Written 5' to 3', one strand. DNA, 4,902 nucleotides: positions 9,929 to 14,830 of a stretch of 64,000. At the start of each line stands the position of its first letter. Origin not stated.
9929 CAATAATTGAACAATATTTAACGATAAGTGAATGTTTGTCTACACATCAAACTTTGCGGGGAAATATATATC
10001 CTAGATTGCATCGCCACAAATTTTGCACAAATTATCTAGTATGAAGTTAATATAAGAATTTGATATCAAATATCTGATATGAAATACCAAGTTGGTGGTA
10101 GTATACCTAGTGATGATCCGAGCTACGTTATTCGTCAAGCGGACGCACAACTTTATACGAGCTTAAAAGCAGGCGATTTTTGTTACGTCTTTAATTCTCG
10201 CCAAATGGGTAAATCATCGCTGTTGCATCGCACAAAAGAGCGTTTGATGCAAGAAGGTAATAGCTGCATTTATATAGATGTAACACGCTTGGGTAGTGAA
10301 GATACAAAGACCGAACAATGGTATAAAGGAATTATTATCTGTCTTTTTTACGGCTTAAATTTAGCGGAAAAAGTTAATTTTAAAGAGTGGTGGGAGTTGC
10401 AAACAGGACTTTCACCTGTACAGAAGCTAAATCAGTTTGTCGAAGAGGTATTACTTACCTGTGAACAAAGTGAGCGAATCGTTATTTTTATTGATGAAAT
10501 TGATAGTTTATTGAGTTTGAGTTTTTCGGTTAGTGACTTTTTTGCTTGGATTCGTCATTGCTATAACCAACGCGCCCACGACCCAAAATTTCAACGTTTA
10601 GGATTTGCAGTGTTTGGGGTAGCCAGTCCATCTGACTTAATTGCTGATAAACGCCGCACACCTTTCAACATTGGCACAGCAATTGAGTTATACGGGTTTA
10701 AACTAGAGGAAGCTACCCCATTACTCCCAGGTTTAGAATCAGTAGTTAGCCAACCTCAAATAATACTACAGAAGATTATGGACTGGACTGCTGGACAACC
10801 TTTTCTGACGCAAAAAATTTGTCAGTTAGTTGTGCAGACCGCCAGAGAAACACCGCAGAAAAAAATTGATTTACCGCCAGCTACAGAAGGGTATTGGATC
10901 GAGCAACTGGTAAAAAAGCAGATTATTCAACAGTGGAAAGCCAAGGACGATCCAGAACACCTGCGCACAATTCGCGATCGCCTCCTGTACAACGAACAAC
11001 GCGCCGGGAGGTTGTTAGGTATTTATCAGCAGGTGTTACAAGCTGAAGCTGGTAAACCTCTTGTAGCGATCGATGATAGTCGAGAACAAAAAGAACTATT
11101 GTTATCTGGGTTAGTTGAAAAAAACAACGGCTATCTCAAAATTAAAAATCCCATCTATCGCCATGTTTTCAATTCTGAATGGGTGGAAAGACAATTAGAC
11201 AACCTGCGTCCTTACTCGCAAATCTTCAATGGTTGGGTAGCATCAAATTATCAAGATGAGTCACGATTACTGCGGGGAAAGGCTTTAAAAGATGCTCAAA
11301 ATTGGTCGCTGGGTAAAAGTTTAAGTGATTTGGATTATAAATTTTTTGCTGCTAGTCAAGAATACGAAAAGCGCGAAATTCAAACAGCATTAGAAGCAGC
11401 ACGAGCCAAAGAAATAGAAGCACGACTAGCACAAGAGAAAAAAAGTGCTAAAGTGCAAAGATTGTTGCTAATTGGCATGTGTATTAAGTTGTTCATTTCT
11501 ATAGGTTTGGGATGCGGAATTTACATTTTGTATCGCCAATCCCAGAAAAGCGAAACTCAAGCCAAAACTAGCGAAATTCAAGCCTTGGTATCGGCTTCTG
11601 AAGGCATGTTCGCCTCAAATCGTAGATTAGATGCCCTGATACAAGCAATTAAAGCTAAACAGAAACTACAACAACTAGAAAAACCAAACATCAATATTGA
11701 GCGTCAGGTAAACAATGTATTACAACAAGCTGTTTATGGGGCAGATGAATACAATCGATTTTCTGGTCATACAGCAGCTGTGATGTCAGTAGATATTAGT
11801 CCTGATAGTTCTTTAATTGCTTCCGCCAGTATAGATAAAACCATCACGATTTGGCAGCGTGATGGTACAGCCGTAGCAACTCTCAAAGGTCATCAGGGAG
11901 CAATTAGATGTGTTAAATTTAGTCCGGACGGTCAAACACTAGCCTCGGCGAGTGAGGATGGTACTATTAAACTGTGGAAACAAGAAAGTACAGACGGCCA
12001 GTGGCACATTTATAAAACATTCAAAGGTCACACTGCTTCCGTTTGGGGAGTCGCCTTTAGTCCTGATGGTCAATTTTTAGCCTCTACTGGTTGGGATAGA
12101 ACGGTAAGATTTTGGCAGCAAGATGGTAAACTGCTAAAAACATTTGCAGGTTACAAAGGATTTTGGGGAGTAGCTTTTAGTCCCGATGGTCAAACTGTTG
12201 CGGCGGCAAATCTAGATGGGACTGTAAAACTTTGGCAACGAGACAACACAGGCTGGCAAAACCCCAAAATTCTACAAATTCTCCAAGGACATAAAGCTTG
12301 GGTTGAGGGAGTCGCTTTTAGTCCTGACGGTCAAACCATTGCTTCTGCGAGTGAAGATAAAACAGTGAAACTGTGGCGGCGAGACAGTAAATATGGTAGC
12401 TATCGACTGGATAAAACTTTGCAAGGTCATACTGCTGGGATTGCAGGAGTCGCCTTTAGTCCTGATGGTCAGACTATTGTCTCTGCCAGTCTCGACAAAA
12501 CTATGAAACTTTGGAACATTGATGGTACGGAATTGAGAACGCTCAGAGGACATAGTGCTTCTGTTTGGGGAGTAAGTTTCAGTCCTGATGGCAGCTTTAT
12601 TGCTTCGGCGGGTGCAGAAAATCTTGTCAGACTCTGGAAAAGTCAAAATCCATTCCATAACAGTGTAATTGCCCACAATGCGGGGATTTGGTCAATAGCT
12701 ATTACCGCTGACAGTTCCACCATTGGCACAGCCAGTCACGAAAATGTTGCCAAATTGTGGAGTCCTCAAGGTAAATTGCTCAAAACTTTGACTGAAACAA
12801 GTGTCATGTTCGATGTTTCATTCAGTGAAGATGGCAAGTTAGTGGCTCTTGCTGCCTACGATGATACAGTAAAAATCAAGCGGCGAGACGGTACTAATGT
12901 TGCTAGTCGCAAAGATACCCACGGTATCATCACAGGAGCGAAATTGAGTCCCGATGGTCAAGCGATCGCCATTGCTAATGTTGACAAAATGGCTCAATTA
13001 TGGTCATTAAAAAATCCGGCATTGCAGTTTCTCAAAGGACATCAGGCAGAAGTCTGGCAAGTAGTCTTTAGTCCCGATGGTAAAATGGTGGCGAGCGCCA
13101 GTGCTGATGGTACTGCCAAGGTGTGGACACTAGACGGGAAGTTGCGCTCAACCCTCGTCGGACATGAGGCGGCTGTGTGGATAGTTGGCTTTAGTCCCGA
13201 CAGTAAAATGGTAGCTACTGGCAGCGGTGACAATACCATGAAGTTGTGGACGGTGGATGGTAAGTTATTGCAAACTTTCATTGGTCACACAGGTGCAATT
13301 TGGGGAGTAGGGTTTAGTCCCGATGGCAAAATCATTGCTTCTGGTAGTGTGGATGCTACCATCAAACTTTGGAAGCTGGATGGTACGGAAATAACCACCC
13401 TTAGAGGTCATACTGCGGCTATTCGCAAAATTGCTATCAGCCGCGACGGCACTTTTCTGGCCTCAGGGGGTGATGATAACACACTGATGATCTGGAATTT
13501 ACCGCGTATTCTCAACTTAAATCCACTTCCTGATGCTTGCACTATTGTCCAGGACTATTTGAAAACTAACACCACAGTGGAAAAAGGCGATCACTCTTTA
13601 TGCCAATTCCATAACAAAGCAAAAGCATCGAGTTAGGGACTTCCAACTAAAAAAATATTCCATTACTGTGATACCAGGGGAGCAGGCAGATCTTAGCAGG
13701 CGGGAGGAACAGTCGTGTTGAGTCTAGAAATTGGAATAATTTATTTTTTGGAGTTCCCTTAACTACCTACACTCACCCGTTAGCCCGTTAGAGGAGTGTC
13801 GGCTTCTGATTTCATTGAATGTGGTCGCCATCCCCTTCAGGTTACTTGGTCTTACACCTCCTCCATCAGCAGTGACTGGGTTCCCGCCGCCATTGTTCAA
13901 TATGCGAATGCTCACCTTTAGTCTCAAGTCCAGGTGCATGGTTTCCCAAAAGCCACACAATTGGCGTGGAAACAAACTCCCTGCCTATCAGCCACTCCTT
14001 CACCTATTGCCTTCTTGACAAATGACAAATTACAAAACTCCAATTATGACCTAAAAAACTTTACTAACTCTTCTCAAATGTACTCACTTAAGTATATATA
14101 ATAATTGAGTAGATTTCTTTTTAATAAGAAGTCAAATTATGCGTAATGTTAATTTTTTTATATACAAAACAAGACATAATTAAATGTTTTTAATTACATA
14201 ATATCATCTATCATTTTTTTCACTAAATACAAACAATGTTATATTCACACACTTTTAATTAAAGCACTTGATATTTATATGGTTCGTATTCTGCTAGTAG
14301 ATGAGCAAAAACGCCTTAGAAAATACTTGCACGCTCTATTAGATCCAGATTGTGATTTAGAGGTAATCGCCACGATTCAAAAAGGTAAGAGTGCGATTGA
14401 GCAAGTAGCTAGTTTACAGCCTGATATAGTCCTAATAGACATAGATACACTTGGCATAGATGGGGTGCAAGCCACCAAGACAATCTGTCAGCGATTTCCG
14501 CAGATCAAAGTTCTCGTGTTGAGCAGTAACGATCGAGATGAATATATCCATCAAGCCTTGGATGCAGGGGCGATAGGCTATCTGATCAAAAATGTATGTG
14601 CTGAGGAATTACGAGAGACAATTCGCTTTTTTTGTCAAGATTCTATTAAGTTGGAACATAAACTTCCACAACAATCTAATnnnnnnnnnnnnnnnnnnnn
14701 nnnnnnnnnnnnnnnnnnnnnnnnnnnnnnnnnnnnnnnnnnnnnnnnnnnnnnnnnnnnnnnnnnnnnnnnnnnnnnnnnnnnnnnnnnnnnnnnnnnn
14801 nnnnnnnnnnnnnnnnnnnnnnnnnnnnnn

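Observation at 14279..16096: Receiver domain fused to an HlyD-family periplasmic adaptor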

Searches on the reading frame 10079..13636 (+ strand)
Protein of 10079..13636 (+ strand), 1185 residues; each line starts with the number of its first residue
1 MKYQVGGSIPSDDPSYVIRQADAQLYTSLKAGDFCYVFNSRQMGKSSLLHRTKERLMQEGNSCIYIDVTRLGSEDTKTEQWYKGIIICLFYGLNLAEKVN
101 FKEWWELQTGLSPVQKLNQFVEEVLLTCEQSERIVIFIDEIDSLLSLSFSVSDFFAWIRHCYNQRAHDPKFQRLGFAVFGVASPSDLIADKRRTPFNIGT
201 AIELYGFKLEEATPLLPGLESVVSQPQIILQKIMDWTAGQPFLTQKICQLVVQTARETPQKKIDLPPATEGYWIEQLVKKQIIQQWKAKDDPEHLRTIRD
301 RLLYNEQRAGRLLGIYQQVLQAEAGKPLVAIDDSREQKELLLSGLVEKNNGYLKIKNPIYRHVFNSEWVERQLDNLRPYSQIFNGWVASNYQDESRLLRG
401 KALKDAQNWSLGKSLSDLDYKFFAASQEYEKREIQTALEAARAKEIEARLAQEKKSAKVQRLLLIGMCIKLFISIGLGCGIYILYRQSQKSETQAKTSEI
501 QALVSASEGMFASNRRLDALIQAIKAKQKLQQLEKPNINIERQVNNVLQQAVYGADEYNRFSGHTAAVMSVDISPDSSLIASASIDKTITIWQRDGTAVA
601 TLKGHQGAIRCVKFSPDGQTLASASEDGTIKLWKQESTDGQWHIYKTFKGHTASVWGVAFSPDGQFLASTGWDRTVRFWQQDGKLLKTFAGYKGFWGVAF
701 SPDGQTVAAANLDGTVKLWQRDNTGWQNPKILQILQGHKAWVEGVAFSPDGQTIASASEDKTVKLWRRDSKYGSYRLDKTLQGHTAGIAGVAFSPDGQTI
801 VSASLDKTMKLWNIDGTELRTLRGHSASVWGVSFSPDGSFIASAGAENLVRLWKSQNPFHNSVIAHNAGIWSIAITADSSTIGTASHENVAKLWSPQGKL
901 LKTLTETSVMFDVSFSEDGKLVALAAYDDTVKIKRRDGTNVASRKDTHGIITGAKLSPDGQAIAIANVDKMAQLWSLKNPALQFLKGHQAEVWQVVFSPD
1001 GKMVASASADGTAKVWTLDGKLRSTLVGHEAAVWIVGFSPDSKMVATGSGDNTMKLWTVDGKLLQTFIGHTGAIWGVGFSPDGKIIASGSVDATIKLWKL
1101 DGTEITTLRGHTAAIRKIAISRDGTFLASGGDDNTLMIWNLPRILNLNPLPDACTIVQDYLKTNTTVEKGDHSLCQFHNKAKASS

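Call 6: search_protein_families(library=pfam, proteins=[window:10079-13636:+], max_evalue=0.01)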
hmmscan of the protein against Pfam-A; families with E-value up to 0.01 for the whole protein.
window:10079-13636:+ (1185 aa): 48 families (the best 25 are shown)
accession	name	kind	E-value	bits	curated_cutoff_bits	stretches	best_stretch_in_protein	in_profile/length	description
PF00400.38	WD40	-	4.5e-141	453.8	27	11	597-633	2-38/39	WD domain, G-beta repeat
PF25174.1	Beta-prop_THOC3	-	1.1e-126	421.9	305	5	605-856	1-243/272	THOC3 beta-propeller domain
PF25173.1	Beta-prop_WDR3_1st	-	1.2e-107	358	154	5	698-854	35-183/184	WDR3 first beta-propeller domain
PF25172.1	Beta-prop_WDR3_2nd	-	6.3e-91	305.1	140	4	695-855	136-288/293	WDR3 second beta-propeller domain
PF24814.1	WD40_Prp19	-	5.6e-89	298.4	320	3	565-766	6-204/281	Prp19 WD40 domain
PF24817.1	WD40_WDHD1_1st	-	2.8e-88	296.3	109.9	9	565-638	86-160/291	WDHD1 first WD40 domain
PF25175.1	Beta-prop_WDR5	-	3.5e-86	289.6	250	5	734-933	5-205/296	WDR5 beta-propeller domain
PF23414.1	Beta-prop_EML_2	-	1.7e-69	234.6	90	4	655-817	1-156/266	Echinoderm microtubule-associated protein second beta-propeller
PF24807.1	WD40_CDC20-Fz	-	2.6e-68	230.9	200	8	598-766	127-292/292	CDC20/Fizzy WD40 domain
PF24805.1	EIF3I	-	9.7e-65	219.2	200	7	984-1061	5-84/324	EIF3I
PF24105.1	Beta-prop_CAF1B_HIR1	-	3.2e-63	214.4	80.5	4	567-721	15-201/383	CAF1B/HIR1 beta-propeller domain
PF25391.1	WD40_Gbeta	-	5.9e-61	206.8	150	5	738-975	96-339/340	G protein beta WD-40 repeat protein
PF25168.1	Beta-prop_WDR36-Utp21_2nd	-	4.3e-57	194.3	84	6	987-1101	155-270/335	WDR36/Utp21 second beta-propeller domain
PF25047.1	Beta-prop_TEP1_2nd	-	3.5e-55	187.4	89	7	980-1108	81-212/255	TEP-1 second beta-propeller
PF24796.1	WDR55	-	5.5e-50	170.5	200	4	566-639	8-86/296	WDR55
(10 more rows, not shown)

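Call 7: search_protein_families(library=ncbifam, proteins=[window:10079-13636:+], max_evalue=0.01)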
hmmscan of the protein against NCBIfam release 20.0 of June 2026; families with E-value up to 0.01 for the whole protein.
window:10079-13636:+ (1185 aa): 5 families
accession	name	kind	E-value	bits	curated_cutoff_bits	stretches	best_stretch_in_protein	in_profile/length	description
NF045725.1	TmcD_fam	equivalog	1.1e-13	50.9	440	1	948-1022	303-375/412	electron transfer complex subunit TmcD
TIGR02800.1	propeller_TolB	equivalog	8.4e-09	34.8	343.15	0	746-842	197-294/418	Tol-Pal system beta propeller repeat protein TolB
TIGR03866.1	PQQ_ABC_repeats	subfamily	0.00022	20.4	287.3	0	790-818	129-156/310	PQQ-dependent catabolism-associated beta-propeller protein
NF008173.0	PRK10920.1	equivalog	0.007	15.5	313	0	436-550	9-121/390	uroporphyrinogen-III C-methyltransferase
TIGR02608.1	delta_60_rpt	domain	0.0071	16.2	76.5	0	1075-1093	4-22/55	delta-60 repeat domain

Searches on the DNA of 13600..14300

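Call 103: search_rna_families(source=window, start=13600, end=14300, threshold=evalue, max_evalue=1)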
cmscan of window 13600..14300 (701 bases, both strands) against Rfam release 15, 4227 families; matches with E-value up to 1: 0.
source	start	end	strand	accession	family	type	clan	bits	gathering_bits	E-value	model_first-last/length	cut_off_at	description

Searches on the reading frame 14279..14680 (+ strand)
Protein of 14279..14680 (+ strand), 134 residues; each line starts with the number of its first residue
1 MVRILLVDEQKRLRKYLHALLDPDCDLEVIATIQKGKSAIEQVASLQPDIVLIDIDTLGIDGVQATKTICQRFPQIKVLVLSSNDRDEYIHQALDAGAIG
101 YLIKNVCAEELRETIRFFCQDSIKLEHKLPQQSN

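Call 48: search_solved_structures(query=window:14279-14680:+, max_evalue=1e-10, show_alignments=2)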
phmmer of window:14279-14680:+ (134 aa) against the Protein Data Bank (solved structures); distinct sequences matched with E-value up to 1e-10: 17.
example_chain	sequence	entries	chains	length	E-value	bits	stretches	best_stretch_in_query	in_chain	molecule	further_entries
5hev_A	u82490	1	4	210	4.3e-21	78.5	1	1-120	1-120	Response regulator protein VraR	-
7ve6_A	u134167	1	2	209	4.5e-20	75.2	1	2-119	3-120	Response regulator protein VraR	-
4gvp_A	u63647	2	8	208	4.6e-20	75.1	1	2-119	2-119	Response regulator protein vraR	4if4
6ekg_Y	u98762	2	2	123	2.4e-15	59.9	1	2-113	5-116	Chemotaxis protein CheY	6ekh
7od9_B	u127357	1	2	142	3.6e-15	59.3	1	2-114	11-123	Response regulator receiver protein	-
6er7_A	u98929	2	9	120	3.3e-14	56.3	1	1-115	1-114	120aa long hypothetical chemotaxis protein (CheY)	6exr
4le0_A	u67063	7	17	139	1.1e-13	54.6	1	1-118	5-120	Transcriptional regulatory protein DesR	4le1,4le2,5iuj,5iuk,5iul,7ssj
3c3w_A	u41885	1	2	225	1.4e-13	54.2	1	1-116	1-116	TWO COMPONENT TRANSCRIPTIONAL REGULATORY PROTEIN DEVR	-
4ldz_A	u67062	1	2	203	2.1e-13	53.7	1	1-118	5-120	Transcriptional regulatory protein DesR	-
3f6c_A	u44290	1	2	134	3.3e-13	53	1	20-105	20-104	Positive transcription regulator evgA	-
7ssi_C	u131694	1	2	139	6.9e-13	52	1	1-118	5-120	Transcriptional regulatory protein DesR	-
1a04_A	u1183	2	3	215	7.5e-13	51.9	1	3-116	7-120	NITRATE/NITRITE RESPONSE REGULATOR PROTEIN NARL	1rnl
5f64_A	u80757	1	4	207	9.3e-13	51.6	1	20-105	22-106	Positive transcription regulator EvgA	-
8zwn_A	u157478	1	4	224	1.2e-12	51.3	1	20-105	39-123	DNA-binding transcriptional activator EvgA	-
3t8y_A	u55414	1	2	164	9.5e-12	48.3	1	2-104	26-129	Chemotaxis response regulator protein-glutamate methylesterase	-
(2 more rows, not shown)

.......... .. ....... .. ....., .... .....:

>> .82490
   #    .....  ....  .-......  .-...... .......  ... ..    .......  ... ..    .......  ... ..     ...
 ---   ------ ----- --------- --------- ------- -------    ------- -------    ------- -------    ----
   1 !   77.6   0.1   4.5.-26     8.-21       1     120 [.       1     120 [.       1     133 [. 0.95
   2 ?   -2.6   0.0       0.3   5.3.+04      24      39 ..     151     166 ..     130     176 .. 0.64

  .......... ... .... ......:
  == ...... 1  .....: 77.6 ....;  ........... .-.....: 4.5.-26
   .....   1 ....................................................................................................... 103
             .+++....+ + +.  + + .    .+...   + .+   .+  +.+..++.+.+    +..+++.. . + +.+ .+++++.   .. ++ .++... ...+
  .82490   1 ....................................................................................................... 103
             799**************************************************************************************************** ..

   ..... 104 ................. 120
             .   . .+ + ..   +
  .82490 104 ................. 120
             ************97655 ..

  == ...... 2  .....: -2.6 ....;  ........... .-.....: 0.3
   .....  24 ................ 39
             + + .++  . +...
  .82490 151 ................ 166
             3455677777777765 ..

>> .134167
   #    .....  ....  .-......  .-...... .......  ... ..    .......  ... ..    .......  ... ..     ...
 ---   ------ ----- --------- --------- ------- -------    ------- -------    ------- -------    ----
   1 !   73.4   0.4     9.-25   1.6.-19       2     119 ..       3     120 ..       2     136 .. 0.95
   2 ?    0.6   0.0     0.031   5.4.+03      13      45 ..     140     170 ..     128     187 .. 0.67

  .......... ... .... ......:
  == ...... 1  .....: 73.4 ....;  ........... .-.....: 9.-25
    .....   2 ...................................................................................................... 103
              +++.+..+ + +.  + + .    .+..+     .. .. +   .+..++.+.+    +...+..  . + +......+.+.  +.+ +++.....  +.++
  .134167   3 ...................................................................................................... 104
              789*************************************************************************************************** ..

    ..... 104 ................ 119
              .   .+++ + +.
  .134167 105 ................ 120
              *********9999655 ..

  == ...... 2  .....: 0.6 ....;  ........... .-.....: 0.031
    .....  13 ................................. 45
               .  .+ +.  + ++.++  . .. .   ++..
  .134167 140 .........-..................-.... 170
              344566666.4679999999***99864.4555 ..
